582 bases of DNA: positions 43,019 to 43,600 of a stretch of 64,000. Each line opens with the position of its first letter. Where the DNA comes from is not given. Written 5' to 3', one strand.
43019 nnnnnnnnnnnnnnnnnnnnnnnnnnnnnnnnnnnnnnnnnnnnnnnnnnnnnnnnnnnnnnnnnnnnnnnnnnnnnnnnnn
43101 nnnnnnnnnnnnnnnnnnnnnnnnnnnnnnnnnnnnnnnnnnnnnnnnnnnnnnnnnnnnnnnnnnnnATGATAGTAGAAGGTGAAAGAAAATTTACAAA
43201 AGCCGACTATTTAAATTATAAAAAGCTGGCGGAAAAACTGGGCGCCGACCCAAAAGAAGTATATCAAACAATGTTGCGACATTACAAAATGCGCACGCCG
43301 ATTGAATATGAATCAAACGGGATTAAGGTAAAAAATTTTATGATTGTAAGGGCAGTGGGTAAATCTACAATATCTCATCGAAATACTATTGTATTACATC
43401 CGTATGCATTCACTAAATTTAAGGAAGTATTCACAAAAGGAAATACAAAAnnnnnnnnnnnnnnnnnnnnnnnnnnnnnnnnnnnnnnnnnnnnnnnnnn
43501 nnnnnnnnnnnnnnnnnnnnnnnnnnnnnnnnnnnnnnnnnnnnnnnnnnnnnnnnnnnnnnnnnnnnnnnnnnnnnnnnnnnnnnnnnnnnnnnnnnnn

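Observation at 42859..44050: Compact three-gene operon of unknown function (two tandem paralogs with a Rha/ORF6N-like motif plus a 189-aa protein) between gyrB and the MacAB-TolC operon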

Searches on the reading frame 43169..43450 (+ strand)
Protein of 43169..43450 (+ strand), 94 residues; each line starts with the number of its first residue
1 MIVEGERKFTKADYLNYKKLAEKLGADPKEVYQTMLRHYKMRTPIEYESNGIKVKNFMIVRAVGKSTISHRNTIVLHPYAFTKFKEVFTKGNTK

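Call 3: search_protein_families(library=pfam, proteins=[window:43169-43450:+], max_evalue=1)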
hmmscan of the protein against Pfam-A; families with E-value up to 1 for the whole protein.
window:43169-43450:+ (94 aa): 1 family
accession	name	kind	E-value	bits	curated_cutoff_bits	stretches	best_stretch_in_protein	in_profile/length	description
PF16467.10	DUF5048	-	0.13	12.9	32.3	1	7-77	30-97/103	Domain of unknown function (DUF5048)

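Call 4: search_protein_families(library=padloc, proteins=[window:43169-43450:+], max_evalue=1)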
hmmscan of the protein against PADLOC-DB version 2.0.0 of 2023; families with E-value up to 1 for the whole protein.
window:43169-43450:+ (94 aa): 0 families

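Call 5: search_protein_families(library=phrogs, proteins=[window:43169-43450:+], max_evalue=1)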
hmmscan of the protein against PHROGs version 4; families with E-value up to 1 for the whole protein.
window:43169-43450:+ (94 aa): 3 families
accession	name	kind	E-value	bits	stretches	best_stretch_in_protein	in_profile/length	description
phrog_6415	-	unknown function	0.066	14.7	1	27-69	22-65/88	-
phrog_6347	-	unknown function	0.096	12.7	1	22-60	328-365/384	-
phrog_4779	-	transcription regulation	0.13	13.8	1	7-77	8-85/98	transcriptional regulator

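Call 6: search_protein_families(library=ncbifam, proteins=[window:43169-43450:+], max_evalue=1)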
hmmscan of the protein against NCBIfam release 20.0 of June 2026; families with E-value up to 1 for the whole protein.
window:43169-43450:+ (94 aa): 1 family
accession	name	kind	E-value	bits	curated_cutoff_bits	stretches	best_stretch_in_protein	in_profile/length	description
NF053513.1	Gtran_IagA_BgsA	equivalog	0.026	13.5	460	1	28-58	112-142/333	LTA glycolipid anchor biosynthesis glycosyltransferase, IagA/BgsA family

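Call 11: find_homologous_proteins(query=window:43169-43450:+, max_evalue=0.001)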
Query window:43169-43450:+ (94 aa): 3 proteins with E <= 0.001 among 5 candidates.
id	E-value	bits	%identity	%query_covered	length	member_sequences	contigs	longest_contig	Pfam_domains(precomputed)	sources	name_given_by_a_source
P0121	4.8e-54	198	98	100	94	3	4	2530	-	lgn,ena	-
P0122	6.0e-51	188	94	100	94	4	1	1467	-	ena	-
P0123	1.8e-29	119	65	96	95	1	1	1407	-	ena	-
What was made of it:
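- Only 3 homologues were found by the word-indexed search (call 11).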

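Call 54: search_solved_structures(query=A4, max_evalue=10, show_alignments=3)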
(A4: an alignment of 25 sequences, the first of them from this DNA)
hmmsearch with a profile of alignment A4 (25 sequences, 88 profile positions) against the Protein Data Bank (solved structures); distinct sequences matched with E-value up to 10: 24.
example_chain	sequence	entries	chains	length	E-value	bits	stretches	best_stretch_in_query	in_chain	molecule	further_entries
5byo_A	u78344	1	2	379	5.2e-07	33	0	17-46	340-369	dTor_12x31L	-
4yxz_A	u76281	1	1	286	6.1e-06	29.6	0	17-45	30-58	dTor_9x31L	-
7bqq_A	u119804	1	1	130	0.018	18.5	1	18-44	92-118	Gogy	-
3tgn_A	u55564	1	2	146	0.047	17.1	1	13-56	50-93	Adc operon repressor AdcR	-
7ueb_E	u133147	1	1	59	0.1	16.1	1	15-42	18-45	PscE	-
9h90_e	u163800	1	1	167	0.2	15.1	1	28-72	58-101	30S ribosomal protein S5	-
4ham_A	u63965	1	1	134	0.22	15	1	14-55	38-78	Lmo2241 protein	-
5jls_A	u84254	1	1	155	0.24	14.9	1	15-48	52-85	Adhesin competence repressor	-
5jlu_A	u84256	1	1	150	0.24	14.8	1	15-48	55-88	Adhesin competence repressor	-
2p6j_A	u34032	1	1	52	0.25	14.8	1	18-41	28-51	designed engrailed homeodomain variant UVF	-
4qkw_A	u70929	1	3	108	0.29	14.6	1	19-59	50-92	Muscle-related coiled-coil protein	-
7acw_A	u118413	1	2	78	0.42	14.1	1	13-57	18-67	S-layer protein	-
1y66_A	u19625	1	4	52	0.44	14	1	17-41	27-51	engrailed homeodomain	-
5dz7_A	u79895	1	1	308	0.59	13.6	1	25-80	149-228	Polyketide biosynthesis protein PksE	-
6vq5_A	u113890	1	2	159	0.65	13.5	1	16-40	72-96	Pheromome Binding Protein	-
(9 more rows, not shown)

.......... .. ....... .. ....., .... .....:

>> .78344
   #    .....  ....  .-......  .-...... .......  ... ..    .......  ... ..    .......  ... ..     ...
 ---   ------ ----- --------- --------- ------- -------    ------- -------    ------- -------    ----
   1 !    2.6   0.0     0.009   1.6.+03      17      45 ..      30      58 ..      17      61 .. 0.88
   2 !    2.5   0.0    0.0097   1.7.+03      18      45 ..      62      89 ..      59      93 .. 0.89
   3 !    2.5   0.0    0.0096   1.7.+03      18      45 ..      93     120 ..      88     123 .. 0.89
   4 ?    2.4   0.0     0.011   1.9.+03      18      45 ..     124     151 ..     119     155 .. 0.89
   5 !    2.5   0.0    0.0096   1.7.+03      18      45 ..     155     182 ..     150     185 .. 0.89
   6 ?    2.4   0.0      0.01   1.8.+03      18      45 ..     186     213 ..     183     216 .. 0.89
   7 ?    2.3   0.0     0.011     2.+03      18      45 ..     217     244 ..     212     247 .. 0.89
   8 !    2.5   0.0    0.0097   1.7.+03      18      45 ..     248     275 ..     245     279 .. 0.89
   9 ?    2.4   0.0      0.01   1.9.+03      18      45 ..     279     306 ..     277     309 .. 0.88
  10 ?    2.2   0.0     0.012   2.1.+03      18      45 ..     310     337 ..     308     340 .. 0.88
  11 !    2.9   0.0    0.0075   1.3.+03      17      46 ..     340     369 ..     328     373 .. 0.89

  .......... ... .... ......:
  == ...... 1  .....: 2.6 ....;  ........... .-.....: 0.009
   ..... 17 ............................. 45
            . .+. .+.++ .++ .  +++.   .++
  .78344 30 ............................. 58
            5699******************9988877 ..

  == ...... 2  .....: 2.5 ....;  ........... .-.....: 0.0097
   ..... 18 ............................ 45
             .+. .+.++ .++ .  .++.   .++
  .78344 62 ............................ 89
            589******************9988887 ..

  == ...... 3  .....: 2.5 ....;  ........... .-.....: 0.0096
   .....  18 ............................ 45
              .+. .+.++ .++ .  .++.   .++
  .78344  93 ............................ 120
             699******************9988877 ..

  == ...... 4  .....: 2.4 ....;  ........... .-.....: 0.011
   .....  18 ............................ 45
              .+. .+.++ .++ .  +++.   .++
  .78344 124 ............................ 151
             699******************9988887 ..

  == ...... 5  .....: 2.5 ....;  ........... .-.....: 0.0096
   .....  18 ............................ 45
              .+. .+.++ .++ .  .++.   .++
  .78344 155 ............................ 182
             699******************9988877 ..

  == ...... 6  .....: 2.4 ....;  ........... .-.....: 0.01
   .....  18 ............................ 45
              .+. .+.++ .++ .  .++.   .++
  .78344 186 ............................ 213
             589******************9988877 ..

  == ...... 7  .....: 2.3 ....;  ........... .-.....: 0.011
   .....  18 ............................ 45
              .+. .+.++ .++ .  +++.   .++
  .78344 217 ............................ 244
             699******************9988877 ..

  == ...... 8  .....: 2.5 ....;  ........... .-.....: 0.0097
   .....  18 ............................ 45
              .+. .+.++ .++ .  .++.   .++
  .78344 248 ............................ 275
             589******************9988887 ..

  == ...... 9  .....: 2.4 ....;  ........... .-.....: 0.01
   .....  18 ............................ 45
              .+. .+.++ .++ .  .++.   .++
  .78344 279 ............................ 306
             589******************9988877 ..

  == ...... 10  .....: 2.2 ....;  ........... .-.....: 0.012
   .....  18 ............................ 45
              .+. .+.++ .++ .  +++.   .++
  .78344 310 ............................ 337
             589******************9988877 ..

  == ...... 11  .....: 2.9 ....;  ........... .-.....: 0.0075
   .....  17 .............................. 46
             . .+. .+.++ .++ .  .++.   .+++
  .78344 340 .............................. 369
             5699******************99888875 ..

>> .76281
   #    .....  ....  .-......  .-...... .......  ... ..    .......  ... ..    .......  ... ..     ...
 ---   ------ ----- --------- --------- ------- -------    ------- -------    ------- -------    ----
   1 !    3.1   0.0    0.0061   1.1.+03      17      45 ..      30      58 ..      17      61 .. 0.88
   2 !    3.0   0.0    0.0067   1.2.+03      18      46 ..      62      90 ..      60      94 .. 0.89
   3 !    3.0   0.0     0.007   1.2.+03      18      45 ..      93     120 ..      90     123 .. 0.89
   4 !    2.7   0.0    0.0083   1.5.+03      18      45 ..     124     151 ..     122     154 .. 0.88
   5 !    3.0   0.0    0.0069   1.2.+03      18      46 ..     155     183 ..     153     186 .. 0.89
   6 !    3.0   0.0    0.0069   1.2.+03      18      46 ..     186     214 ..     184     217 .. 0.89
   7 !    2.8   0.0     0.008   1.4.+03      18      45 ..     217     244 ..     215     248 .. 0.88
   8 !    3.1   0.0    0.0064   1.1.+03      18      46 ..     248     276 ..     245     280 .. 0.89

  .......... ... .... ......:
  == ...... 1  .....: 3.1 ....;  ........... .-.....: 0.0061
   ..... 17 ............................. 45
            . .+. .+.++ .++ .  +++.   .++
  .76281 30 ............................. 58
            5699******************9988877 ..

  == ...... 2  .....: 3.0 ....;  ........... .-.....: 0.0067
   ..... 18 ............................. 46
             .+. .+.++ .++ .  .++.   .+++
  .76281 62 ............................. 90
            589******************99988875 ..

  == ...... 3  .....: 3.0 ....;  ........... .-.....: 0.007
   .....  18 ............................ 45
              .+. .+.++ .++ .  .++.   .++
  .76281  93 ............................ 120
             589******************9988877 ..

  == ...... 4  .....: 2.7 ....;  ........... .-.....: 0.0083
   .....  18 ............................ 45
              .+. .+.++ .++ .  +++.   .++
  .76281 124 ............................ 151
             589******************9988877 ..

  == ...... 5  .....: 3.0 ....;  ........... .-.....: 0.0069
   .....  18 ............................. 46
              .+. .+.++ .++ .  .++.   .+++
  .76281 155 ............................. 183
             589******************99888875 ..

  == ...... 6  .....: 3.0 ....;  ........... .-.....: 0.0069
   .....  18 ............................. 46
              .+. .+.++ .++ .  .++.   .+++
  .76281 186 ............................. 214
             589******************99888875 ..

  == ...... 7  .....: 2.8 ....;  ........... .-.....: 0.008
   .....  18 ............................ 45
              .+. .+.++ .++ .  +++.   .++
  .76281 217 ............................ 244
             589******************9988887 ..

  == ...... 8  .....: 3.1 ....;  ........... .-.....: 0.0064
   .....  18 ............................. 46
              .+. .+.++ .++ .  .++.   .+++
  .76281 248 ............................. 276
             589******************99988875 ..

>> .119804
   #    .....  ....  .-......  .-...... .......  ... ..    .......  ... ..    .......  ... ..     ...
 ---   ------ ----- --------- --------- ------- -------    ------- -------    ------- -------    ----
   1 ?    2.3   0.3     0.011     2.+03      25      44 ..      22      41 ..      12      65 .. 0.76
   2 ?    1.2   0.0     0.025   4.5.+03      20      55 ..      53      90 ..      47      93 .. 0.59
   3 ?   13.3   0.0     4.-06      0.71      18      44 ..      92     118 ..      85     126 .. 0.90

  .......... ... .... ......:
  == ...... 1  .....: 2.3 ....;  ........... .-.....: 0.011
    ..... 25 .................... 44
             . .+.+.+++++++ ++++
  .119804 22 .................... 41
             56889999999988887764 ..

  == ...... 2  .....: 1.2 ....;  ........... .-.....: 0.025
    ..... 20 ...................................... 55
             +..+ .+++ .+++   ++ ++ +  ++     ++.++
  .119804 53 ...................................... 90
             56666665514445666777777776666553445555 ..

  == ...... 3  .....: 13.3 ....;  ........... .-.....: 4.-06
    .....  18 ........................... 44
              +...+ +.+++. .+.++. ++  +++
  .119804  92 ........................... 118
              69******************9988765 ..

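Call 55: search_protein_families(library=pfam, alignment_id=A4, max_evalue=1)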
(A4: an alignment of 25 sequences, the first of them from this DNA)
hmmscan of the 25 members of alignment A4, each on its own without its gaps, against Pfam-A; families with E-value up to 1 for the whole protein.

A. member 1, seq(94 aa): 1 family
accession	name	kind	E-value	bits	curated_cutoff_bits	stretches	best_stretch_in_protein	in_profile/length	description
PF16467.10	DUF5048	-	0.13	12.9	32.3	1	7-77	30-97/103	Domain of unknown function (DUF5048)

B. families by the number of members that match (of 25 scanned): 19 families
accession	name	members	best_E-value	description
PF03297.21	Ribosomal_S25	2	0.035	S25 ribosomal protein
PF20699.2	DUF6820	1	0.00092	Domain of unknown function (DUF6820)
PF12691.13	Phage_tail_terminator_6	1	0.0013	Bacteriophage tail terminator protein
PF07261.16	DnaB_2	1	0.0086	Replication initiation and membrane attachment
PF11217.13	DUF3013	1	0.0099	Protein of unknown function (DUF3013)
PF07037.17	YfeC-like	1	0.02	Transcription regulator YfeC-like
PF20720.3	nSTAND3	1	0.022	Novel STAND NTPase 3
PF21705.3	p55_CTD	1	0.073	p55, C-terminal domain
PF23159.1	WH_Rok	1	0.081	Repressor Rok winged helix domain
PF00092.34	VWA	1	0.092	von Willebrand factor type A domain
PF00382.24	TFIIB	1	0.1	Transcription factor TFIIB repeat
PF14213.11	DUF4325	1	0.11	STAS-like domain of unknown function (DUF4325)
PF16467.10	DUF5048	1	0.13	Domain of unknown function (DUF5048)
PF18289.6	HU-CCDC81_euk_2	1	0.13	CCDC81 eukaryotic HU domain 2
PF22798.2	DUF5817_CT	1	0.14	DUF5817, C-terminal domain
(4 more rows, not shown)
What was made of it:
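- Tried and rejected: The top 'hits' are designed repeat proteins (an artefact of summing over repeats) and sub-threshold winged-helix proteins (calls 54, 55).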

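Call 96: search_dna_similar(query=window:43169-43450:+, collection=plasmids, mode=protein, max_evalue=1, max_rows=8)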
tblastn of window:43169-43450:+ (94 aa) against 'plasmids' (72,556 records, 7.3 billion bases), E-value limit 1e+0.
No match.
